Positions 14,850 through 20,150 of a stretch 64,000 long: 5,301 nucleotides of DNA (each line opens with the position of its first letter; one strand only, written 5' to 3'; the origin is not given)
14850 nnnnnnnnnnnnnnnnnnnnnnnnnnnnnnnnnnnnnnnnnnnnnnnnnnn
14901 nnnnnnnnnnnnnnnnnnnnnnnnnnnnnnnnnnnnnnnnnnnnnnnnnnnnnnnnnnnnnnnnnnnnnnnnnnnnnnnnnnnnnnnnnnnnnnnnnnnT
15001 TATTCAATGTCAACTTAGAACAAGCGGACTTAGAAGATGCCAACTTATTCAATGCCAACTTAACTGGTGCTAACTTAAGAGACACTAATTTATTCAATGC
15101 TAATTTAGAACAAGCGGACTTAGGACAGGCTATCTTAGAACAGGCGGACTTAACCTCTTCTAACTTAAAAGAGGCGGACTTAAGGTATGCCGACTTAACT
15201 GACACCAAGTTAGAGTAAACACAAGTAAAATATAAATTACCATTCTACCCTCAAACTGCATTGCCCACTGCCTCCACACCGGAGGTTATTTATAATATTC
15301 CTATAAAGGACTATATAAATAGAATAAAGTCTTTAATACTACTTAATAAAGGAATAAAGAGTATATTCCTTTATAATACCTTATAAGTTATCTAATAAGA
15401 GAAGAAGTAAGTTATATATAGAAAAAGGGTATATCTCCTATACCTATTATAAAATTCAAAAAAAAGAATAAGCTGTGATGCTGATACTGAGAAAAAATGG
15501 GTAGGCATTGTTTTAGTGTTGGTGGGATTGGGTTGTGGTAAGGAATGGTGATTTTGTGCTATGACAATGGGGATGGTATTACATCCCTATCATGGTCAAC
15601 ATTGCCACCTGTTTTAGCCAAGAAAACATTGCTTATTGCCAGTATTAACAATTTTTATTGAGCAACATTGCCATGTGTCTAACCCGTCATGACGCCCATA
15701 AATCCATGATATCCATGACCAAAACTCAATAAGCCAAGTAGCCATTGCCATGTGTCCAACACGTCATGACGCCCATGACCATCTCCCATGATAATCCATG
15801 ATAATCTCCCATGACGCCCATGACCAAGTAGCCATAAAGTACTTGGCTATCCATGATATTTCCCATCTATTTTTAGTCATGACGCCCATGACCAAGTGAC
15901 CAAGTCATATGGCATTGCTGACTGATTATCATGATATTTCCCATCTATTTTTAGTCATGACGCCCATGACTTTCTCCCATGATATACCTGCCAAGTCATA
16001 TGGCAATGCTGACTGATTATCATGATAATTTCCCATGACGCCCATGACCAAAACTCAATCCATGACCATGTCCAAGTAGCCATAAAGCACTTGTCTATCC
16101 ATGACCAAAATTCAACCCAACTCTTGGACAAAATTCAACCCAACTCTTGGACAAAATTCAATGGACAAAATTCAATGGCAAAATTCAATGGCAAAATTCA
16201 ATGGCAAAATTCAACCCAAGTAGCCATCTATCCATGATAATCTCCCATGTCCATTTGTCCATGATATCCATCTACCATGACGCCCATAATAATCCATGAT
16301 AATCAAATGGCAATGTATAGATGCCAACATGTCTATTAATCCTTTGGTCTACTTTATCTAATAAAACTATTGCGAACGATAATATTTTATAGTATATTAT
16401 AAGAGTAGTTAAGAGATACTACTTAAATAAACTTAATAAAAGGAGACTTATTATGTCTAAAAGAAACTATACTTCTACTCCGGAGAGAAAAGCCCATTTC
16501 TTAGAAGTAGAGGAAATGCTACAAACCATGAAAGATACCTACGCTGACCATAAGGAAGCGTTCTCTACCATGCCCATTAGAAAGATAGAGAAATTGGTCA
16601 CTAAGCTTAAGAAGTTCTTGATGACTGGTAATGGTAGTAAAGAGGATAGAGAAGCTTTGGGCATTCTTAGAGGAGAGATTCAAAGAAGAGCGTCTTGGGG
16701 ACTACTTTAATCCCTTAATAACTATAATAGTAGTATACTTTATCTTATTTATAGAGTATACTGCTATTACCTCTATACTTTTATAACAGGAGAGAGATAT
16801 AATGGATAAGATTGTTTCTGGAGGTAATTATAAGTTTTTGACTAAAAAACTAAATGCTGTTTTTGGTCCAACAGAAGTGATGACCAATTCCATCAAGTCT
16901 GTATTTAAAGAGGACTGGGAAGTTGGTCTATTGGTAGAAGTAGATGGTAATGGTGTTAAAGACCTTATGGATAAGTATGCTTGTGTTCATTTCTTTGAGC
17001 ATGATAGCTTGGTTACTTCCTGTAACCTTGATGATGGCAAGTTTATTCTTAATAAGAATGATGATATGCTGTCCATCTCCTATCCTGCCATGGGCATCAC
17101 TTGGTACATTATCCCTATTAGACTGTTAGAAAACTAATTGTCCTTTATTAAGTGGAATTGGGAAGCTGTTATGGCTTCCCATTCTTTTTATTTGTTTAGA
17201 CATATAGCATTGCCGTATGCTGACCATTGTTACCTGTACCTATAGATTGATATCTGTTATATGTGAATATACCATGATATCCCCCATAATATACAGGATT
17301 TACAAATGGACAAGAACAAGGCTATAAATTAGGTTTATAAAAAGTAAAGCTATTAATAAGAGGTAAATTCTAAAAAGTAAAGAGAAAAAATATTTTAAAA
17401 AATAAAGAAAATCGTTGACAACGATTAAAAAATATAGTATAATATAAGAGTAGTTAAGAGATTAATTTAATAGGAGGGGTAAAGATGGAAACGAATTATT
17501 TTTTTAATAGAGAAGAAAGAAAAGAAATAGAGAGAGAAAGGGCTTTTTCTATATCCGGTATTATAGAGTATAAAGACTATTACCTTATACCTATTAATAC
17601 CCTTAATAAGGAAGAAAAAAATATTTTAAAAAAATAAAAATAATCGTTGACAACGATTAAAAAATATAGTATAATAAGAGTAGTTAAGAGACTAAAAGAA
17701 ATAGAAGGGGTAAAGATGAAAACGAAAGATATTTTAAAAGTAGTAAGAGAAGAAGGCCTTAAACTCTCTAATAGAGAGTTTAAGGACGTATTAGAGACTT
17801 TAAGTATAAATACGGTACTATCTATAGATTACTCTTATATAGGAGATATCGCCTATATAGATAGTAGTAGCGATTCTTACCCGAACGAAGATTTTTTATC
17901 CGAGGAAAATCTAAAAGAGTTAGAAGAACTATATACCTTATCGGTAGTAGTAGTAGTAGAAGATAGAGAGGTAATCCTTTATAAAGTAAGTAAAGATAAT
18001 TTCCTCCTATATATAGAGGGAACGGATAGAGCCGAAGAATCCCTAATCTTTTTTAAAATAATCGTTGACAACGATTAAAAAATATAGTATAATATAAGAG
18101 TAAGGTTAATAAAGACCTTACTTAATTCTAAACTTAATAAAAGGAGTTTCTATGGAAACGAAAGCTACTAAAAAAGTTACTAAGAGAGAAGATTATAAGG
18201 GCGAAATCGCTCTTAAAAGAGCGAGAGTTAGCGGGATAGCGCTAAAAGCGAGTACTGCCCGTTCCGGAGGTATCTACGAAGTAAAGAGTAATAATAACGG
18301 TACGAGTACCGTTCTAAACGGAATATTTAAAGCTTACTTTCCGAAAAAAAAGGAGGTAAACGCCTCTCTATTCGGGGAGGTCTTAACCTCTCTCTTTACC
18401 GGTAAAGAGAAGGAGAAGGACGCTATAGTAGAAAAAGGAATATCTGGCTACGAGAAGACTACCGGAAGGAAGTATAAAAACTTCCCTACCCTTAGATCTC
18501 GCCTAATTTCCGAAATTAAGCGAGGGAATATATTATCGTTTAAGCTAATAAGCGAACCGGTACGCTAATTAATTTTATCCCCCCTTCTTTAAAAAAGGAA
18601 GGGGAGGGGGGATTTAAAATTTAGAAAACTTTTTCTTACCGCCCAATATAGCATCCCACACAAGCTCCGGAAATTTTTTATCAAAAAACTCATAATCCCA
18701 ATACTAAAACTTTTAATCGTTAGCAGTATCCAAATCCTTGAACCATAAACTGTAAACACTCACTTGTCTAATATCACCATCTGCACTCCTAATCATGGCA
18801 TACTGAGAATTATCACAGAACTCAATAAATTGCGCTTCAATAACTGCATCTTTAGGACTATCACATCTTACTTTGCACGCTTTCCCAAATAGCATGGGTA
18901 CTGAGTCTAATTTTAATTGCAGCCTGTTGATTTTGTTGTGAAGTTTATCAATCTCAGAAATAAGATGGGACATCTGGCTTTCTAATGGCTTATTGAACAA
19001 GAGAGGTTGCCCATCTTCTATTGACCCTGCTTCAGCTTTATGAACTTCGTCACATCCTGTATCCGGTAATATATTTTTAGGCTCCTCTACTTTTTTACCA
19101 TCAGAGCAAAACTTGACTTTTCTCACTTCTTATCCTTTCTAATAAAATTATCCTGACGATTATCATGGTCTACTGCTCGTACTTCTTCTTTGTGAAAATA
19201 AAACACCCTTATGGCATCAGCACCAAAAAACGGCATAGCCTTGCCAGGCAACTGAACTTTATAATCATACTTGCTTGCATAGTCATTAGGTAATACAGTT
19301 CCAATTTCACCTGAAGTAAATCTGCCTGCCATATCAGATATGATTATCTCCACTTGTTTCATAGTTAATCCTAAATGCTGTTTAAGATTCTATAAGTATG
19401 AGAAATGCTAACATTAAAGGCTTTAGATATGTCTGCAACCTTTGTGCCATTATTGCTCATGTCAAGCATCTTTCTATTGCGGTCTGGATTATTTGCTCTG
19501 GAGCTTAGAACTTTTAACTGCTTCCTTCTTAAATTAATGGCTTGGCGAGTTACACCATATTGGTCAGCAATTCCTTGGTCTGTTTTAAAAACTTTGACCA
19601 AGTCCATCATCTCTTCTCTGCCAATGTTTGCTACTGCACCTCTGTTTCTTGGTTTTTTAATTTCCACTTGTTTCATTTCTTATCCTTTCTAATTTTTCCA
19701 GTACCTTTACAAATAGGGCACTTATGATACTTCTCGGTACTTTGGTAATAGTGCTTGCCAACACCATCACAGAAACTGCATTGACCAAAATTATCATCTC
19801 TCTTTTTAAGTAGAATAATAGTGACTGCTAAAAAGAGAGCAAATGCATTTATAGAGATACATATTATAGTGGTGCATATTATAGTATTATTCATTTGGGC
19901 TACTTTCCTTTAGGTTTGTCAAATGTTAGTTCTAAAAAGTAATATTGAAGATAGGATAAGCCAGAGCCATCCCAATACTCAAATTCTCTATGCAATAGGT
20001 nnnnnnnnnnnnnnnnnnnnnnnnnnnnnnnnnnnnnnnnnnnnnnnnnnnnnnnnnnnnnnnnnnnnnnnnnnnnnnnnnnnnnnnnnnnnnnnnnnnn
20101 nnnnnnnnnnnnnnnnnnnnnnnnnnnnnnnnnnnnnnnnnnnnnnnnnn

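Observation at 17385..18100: Three tandem cassettes, each headed by a perfect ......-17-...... promoter whose -35 lies in a 15-bp palindrome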

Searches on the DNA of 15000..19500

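Call 74: search_rna_families(source=window, start=15000, end=19500, threshold=evalue, max_evalue=1)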
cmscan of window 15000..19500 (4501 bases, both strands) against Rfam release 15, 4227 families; matches with E-value up to 1: 0.
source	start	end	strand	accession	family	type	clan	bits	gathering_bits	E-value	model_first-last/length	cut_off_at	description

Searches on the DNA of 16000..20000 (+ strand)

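Call 6: search_dna_similar(query=window:16000-20000:+, collection=phages, mode=near)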
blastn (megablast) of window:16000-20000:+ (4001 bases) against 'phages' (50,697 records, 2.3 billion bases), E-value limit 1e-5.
No match.

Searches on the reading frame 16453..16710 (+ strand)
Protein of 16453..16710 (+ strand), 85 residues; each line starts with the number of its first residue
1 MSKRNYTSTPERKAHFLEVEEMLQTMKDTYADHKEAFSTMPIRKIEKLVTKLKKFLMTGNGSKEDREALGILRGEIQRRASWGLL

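Call 10: search_protein_families(library=phrogs, proteins=[window:16453-16710:+], max_evalue=0.01)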
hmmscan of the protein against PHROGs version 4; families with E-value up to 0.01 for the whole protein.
window:16453-16710:+ (85 aa): 0 families

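Call 11: search_protein_families(library=pfam, proteins=[window:16453-16710:+], max_evalue=0.01)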
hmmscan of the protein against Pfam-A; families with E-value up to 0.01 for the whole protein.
window:16453-16710:+ (85 aa): 0 families

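Call 36: find_homologous_proteins(query=window:16453-16710:+, max_evalue=0.001)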
Query window:16453-16710:+ (85 aa): 1 proteins with E <= 0.001 among 1 candidates.
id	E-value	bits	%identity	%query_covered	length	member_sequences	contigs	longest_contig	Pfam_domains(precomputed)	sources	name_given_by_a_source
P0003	3.1e-48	179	100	100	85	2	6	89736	-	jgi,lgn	jgi:hypothetical protein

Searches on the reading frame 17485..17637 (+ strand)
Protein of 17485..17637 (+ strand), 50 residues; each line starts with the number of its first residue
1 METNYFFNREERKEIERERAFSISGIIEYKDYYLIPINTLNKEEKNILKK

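Call 10: search_protein_families(library=phrogs, proteins=[window:17485-17637:+], max_evalue=0.01)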
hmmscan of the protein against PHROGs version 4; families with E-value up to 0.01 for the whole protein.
window:17485-17637:+ (50 aa): 0 families

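Call 11: search_protein_families(library=pfam, proteins=[window:17485-17637:+], max_evalue=0.01)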
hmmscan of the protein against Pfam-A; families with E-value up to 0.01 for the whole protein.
window:17485-17637:+ (50 aa): 0 families

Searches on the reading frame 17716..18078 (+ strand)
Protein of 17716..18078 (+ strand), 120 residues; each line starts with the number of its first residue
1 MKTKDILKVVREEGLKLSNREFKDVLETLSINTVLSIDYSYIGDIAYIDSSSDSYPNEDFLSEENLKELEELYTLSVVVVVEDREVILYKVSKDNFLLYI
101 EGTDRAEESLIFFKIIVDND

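Call 10: search_protein_families(library=phrogs, proteins=[window:17716-18078:+], max_evalue=0.01)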
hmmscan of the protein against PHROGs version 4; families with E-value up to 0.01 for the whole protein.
window:17716-18078:+ (120 aa): 0 families

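Call 11: search_protein_families(library=pfam, proteins=[window:17716-18078:+], max_evalue=0.01)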
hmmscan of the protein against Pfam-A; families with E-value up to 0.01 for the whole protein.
window:17716-18078:+ (120 aa): 1 family
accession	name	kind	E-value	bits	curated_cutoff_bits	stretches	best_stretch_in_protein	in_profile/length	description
PF08438.16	YGR210-like_G4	-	0.0024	18.7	24.7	1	62-106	10-54/108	Obg-like GTPase YGR210-like, G4 motif-containing domain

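Call 87: predict_structure(protein=window:17716-18075:+)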
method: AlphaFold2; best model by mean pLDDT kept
length: 120 residues; sequences in the alignment: 1
mean_pLDDT: 45.2   pTM: 0.38
mean pLDDT of the five models: 45.2, 41.2, 39.8, 39.8, 37.9
residues with pLDDT >= 90: 0; 70-90: 0; 50-70: 45; < 50: 75
segments of 3 or more residues with pLDDT < 50: 31-61, 72-83, 99-120
pLDDT, mean of each block of 10 residues (from residue 1): 54 53 60 33 34 40 51 39 47 50 42 38
secondary structure, 60 per line:
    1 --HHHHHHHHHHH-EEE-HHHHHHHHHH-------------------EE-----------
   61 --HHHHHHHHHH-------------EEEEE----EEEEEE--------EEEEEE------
elements in order: H3-13 E15-17 H19-28 H63-72 E86-90 E95-100 E109-114

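Call 96: search_solved_structures(query=window:17716-18075:+, max_evalue=1)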
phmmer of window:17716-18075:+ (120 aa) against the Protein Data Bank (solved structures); distinct sequences matched with E-value up to 1: 7.
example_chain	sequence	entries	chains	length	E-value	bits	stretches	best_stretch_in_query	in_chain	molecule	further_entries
1xao_A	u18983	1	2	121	0.5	13.9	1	53-82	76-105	Mitochondrial protein import protein MAS5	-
4xuf_A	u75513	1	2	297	0.6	13.7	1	28-96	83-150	Receptor-type tyrosine-protein kinase FLT3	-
6jqr_A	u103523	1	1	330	0.66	13.5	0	28-96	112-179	Receptor-type tyrosine-protein kinase FLT3,Receptor-type tyrosine-protein kinase FLT3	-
1rjb_A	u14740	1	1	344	0.69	13.5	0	28-96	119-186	FL cytokine receptor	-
8xb1_A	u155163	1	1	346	0.7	13.5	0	28-96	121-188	Receptor-type tyrosine-protein kinase FLT3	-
5x02_A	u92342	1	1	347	0.7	13.5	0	28-96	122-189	Receptor-type tyrosine-protein kinase FLT3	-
6il3_A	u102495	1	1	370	0.77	13.3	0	28-96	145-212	Receptor-type tyrosine-protein kinase FLT3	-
